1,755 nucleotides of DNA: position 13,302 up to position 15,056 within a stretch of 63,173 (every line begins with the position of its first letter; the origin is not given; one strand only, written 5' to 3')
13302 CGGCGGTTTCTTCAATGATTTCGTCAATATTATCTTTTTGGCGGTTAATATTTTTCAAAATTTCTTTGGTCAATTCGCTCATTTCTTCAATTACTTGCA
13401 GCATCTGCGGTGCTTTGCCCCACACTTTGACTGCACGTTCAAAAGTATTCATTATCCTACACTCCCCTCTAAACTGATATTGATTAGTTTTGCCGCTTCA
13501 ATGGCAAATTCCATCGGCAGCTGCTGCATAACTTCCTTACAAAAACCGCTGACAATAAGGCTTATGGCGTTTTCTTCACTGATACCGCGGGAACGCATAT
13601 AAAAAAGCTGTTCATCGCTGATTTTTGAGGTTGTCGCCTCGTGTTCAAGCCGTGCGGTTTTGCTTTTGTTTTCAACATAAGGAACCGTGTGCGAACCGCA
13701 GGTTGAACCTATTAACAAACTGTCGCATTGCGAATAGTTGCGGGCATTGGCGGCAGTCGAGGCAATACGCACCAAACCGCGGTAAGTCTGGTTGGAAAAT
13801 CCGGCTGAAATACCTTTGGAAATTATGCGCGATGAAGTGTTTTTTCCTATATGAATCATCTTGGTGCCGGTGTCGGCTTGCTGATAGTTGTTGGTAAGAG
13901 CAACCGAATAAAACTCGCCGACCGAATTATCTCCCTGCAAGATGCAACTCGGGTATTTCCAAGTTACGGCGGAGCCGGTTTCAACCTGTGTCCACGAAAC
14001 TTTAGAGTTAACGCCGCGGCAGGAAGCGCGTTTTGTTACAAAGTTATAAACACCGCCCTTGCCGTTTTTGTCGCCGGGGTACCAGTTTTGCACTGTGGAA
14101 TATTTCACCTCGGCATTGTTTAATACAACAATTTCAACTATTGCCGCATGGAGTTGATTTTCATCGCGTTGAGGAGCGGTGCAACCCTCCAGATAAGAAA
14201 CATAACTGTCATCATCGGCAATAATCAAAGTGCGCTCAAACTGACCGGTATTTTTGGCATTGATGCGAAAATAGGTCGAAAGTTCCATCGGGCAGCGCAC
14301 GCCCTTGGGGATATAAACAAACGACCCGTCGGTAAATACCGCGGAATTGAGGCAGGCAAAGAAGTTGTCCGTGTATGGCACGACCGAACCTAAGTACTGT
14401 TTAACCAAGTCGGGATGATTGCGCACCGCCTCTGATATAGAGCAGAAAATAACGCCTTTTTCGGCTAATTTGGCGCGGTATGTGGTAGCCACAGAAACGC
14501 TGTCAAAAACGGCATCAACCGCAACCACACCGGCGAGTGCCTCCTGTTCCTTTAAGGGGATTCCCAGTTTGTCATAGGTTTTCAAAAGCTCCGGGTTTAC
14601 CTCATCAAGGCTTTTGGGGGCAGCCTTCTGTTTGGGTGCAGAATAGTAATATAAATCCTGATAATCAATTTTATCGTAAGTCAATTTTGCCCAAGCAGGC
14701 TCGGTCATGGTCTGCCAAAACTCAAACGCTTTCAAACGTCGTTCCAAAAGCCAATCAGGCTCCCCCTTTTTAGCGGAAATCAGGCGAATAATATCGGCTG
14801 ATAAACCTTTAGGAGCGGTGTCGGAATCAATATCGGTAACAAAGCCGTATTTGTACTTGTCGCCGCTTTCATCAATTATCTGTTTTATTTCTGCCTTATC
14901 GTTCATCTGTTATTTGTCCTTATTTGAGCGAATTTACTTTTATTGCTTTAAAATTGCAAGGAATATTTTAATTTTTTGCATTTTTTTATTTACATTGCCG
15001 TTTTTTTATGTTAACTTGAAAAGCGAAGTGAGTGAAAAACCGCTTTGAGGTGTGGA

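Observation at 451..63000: Ten dispersed paralogs of a small secreted protein with a near-invariant donor-strand-like N-terminus and a variable body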

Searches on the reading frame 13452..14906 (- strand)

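Call 13: search_protein_families(library=pfam, proteins=[window:13452-14906:-], max_evalue=0.001)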
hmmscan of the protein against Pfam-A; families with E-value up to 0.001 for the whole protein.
window:13452-14906:- (484 aa): 2 families
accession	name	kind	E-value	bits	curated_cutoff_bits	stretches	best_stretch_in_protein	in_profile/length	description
PF01458.23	SUFBD_core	-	6.8e-79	265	27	1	213-455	1-232/232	SUF system FeS cluster assembly, SufBD core domain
PF19295.5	SufBD_N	-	1e-11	45.3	23.5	1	140-205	102-166/172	SufBD protein N-terminal region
